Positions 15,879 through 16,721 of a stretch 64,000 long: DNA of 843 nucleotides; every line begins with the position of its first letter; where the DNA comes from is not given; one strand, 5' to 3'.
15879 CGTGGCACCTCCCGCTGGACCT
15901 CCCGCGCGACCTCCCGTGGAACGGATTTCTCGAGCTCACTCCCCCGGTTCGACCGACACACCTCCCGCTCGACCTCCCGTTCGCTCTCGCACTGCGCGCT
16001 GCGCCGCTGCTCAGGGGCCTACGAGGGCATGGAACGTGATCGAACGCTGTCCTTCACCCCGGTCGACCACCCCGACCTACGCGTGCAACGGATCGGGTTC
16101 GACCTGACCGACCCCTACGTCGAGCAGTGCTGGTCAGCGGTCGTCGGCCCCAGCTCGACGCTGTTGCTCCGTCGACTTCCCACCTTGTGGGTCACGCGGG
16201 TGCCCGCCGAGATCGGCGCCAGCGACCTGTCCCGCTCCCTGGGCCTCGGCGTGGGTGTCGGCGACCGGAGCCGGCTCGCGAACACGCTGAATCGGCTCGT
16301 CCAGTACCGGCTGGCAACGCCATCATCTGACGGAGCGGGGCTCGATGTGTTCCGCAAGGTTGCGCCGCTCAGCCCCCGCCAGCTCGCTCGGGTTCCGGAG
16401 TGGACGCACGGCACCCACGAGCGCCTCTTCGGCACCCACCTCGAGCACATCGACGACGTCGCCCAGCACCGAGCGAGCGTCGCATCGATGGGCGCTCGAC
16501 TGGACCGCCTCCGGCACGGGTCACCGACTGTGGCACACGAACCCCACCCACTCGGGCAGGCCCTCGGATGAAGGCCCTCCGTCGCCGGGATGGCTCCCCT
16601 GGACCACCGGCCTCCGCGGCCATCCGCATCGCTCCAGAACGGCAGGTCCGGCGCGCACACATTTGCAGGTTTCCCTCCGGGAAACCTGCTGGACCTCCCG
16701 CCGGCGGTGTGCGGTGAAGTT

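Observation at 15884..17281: Eleven copies of (G/C)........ with strict 12-bp phasing, spread over the divergent promoter, the oriT candidate and the relaxase ORF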

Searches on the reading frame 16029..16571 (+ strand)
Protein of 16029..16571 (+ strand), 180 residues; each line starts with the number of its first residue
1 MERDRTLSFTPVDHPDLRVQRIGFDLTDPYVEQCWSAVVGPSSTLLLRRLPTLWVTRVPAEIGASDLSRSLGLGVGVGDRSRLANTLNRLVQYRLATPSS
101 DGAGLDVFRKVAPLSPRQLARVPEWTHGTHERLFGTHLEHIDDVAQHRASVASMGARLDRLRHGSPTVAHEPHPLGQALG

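Call 13: search_protein_families(library=pfam, proteins=[window:16029-16571:+], max_evalue=0.01)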
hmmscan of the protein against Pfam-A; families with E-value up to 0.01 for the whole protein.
window:16029-16571:+ (180 aa): 0 families

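Call 14: find_homologous_proteins(query=window:16029-16571:+)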
Query window:16029-16571:+ (180 aa): 272 proteins with E <= 0.001 among 835 candidates; the best 120 are listed.
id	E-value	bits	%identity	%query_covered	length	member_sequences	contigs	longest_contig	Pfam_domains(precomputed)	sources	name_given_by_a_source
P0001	3.4e-113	394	98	100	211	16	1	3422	-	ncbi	-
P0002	3.0e-102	358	88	100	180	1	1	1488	-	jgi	jgi:hypothetical protein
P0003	1.6e-100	352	87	100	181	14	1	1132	-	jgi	jgi:hypothetical protein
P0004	1.2e-98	346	87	100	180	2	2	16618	-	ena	-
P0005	3.9e-97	341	86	100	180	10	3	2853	-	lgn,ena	-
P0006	6.0e-95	334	84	99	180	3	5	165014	-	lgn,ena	-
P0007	1.4e-94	333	84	100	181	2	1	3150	-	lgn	-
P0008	3.5e-94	332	86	100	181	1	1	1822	-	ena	-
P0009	5.0e-94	331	83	100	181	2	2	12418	-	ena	-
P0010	1.8e-92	326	82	99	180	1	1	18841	-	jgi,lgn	jgi:hypothetical protein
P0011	3.7e-92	325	79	100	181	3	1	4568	-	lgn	-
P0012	1.4e-90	320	82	100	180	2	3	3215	-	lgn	-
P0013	2.4e-90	319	80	100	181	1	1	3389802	-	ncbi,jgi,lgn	jgi:hypothetical protein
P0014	1.5e-89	317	79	100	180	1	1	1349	-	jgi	jgi:hypothetical protein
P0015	1.7e-89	316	81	100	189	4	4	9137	-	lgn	-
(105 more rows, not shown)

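Call 16: find_related_loci(query=A1, collection=genome_contigs, flank=8000)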
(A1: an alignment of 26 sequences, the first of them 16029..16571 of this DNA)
Query A1 (180 aa) in genome_contigs; peptide patterns used: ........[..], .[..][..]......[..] (x = any residue, [..] = any of these).
263 stretches matched a pattern; 30 encode a relative of the query (tblastn E <= 1e-3); 30 distinct loci.
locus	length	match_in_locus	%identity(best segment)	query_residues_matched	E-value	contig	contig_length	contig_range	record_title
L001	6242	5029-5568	87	1-180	3e-101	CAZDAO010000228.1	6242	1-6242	MAG TPA_asm: uncultured Nocardioides sp. isolate SRP329715_co2_19 genome assembly, contig: NODE_21639_length_6242_cov_5.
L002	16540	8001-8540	76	1-180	1e-87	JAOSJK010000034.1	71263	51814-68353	MAG: Acidimicrobiia bacterium isolate FR_1 FR-Acidimicrobiia-1_s4, whole genome shotgun sequence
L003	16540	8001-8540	77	1-180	8e-87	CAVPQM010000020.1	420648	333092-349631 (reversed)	MAG: uncultured Actinomycetota bacterium isolate MFD10113.bin.2.21 genome assembly, contig: contig_4288, whole genome sh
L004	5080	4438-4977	72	1-180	9e-83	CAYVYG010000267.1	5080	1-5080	MAG TPA_asm: uncultured Microthrixaceae bacterium isolate binchicken_co59_671 genome assembly, contig: NODE_40795_length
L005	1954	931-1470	78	1-180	8e-86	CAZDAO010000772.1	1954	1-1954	MAG TPA_asm: uncultured Nocardioides sp. isolate SRP329715_co2_19 genome assembly, contig: NODE_114338_length_1954_cov_6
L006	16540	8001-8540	72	1-180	3e-82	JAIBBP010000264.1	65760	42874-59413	MAG: Microthrixaceae bacterium isolate SSF14 UP4B101214_NODE_248_length_65760_cov_12.396051, whole genome shotgun sequen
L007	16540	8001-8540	69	1-180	2e-80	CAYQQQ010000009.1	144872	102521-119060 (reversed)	MAG TPA_asm: uncultured Microthrixaceae bacterium isolate SRP292972_co1_121 genome assembly, contig: NODE_136_length_144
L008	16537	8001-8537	69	1-179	1e-77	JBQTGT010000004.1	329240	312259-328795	MAG: Actinomycetota bacterium isolate SAR205 c_000000213778, whole genome shotgun sequence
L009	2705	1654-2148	72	1-165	6e-78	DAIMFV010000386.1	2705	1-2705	MAG TPA_asm: Acidimicrobiales bacterium isolate CTOTU2458 NODE_15852_length_2705_cov_5.965283, whole genome shotgun sequ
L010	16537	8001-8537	68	1-179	7e-76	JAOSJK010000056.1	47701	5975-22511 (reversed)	MAG: Acidimicrobiia bacterium isolate FR_1 FR-Acidimicrobiia-1_s6, whole genome shotgun sequence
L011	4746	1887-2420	66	1-179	4e-76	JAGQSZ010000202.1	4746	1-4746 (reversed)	MAG: Microthrixaceae bacterium isolate HKST-UBA20 NODE_205_length_4746_cov_3.600129, whole genome shotgun sequence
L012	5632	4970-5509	67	1-180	4e-76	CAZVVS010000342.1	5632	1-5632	MAG TPA_asm: uncultured Gordonia sp. isolate SRP173033_co1_73 genome assembly, contig: NODE_39484_length_5632_cov_4.8388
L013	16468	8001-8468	74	1-156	4e-74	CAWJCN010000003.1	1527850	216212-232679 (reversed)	MAG: uncultured Actinomycetes bacterium isolate MFD04944.bin.1.334 genome assembly, contig: contig_36063, whole genome s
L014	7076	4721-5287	64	1-178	6e-67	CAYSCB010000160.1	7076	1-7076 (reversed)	MAG TPA_asm: uncultured Aquihabitans sp. isolate binchicken_co74_74 genome assembly, contig: NODE_20805_length_7076_cov_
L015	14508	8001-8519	61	1-180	4e-61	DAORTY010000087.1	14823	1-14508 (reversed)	MAG TPA_asm: Ilumatobacteraceae bacterium isolate AMR_MDS_5279 NODE_3855_length_14823_cov_10.596831, whole genome shotgu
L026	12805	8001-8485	55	1-161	3e-31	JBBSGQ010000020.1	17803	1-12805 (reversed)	MAG: Acidimicrobiales bacterium isolate LS2_sbin.43 LS2_sbin.43_K_1049619_L_17803_cov_12.9959, whole genome shotgun sequ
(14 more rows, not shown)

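Call 25: search_solved_structures(query=A1, max_evalue=10)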
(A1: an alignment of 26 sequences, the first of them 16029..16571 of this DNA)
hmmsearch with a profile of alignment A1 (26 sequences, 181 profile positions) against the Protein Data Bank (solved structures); distinct sequences matched with E-value up to 10: 2.
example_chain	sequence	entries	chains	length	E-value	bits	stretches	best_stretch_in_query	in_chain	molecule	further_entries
6igv_A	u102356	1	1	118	0.057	16.4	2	131-180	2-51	Kinesin-1 heavy chain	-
6ign_A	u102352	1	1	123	0.059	16.3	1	131-180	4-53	Kinesin-1 heavy chain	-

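Call 26: search_protein_families(library=ncbifam, proteins=[window:16029-16571:+], max_evalue=0.01)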
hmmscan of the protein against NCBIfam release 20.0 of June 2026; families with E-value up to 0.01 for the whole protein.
window:16029-16571:+ (180 aa): 0 families

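Call 27: predict_structure(alignment_id=A1)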
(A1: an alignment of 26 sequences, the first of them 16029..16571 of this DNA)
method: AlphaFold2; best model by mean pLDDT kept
length: 180 residues; sequences in the alignment: 26
mean_pLDDT: 86.8   pTM: 0.74
mean pLDDT of the five models: 86.8, 86.2, 85.3, 85.0, 75.7
residues with pLDDT >= 90: 123; 70-90: 36; 50-70: 7; < 50: 14
segments of 3 or more residues with pLDDT < 50: 167-180
pLDDT, mean of each block of 10 residues (from residue 1): 82 96 94 95 94 94 94 87 95 95 93 95 96 93 84 80 56 42
secondary structure, 60 per line:
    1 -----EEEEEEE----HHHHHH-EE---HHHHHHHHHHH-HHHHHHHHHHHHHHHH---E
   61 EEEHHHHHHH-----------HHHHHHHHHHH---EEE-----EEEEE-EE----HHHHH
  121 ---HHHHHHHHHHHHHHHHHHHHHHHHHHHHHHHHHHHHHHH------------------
elements in order: E6-12 H17-22 H29-39 H41-56 E60-63 H64-70 H82-92 E96-98 E104-108 H116-120 H124-162

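Call 31: fold_search(model_id=the predicted structure, library=pdb)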
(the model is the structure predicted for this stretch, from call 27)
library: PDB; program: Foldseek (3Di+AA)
matches with E <= 10: 109; with E <= 0.001: 0
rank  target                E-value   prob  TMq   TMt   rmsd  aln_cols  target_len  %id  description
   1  5wtn_B                5.4e-03  0.99  0.39  0.29   8.4       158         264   13  Crystal Structure Analysis of primosome protein DnaB (resiues 1-300) from Geobacillus stearothermophilus (released 2017-08-23)
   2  5wtn_A                5.0e-02  0.93  0.39  0.28   6.3       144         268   12  Crystal Structure Analysis of primosome protein DnaB (resiues 1-300) from Geobacillus stearothermophilus (released 2017-08-23)
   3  5wtn_C                5.4e-02  0.85  0.36  0.26   8.6       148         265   14  Crystal Structure Analysis of primosome protein DnaB (resiues 1-300) from Geobacillus stearothermophilus (released 2017-08-23)
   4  5wtn_D                1.1e-01  0.77  0.36  0.26   7.5       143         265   13  Crystal Structure Analysis of primosome protein DnaB (resiues 1-300) from Geobacillus stearothermophilus (released 2017-08-23)
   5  4fht_B                6.4e-01  0.12  0.23  0.27  15.6       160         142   15  Crystal Structure of the PcaV transcriptional regulator from Streptomyces coelicolor in complex with its natural ligan (released 2013-04-24)
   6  5udc_A                6.8e-01  0.05  0.15  0.08  16.5       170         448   14  Crystal Structure of RSV F A2 Bound to MEDI8897 (released 2017-05-17)
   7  4fht_A                7.3e-01  0.13  0.15  0.19  13.6       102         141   17  Crystal Structure of the PcaV transcriptional regulator from Streptomyces coelicolor in complex with its natural ligan (released 2013-04-24)
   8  1ti1                  9.3e-01  0.02  0.14  0.14  14.6       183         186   13  crystal structure of a mutant DsbA (released 2005-05-03)
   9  5ubd_A                1.3e+00  0.28  0.34  0.48   6.0       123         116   10  Crystal structure of the N-terminal domain (domain 1) of RctB, RctB-1-124-L48M (released 2017-01-11)
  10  2xub                  1.3e+00  0.12  0.24  0.12   7.8        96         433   12  Human RPC62 subunit structure (released 2011-03-02)
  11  6c9t_B                1.5e+00  0.15  0.27  0.34  12.9       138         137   14  Transcriptional repressor, CouR (released 2018-05-30)
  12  5ube_A                1.7e+00  0.15  0.31  0.43   7.0       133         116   13  Crystal structure of the N-terminal domain (domain 1) of RctB (released 2017-01-11)
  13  9ngx_MODEL_1_A        1.7e+00  0.06  0.23  0.33  14.0       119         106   14  Structure of the 5'SL-bound La Domain of the Human La-related Protein 6 (released 2025-08-06)
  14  2mtf_MODEL_1_A        1.7e+00  0.05  0.21  0.28  14.0       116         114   16  Solution structure of the La motif of human LARP6 (released 2014-12-24)
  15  4uje_BT               2.0e+00  0.07  0.20  0.23  10.8        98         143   16  Regulation of the mammalian elongation cycle by 40S subunit rolling: a eukaryotic-specific ribosome rearrangement (released 2014-07-16)
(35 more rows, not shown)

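Call 76: search_dna_similar(query=window:16029-16568:+, collection=plasmids, mode=protein, max_evalue=0.001, max_rows=15)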
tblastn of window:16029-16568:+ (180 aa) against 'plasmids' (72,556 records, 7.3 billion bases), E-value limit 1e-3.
Records with a match: 1; places in all: 1; records where one place covers at least 80% of the query: 0.
Best place of each record, by identity: <60% 1.
By first word of the organism name: Iamia 1.
By predicted mobility (MOB-suite, as given by PLSDB): non-mobilizable 1.
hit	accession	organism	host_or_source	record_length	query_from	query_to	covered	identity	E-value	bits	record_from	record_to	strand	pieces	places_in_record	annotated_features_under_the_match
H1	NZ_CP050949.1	Iamia sp. SCSIO 61187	whole organism,ocean sediment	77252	7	126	67%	54.2%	4e-15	79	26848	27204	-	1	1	hypothetical protein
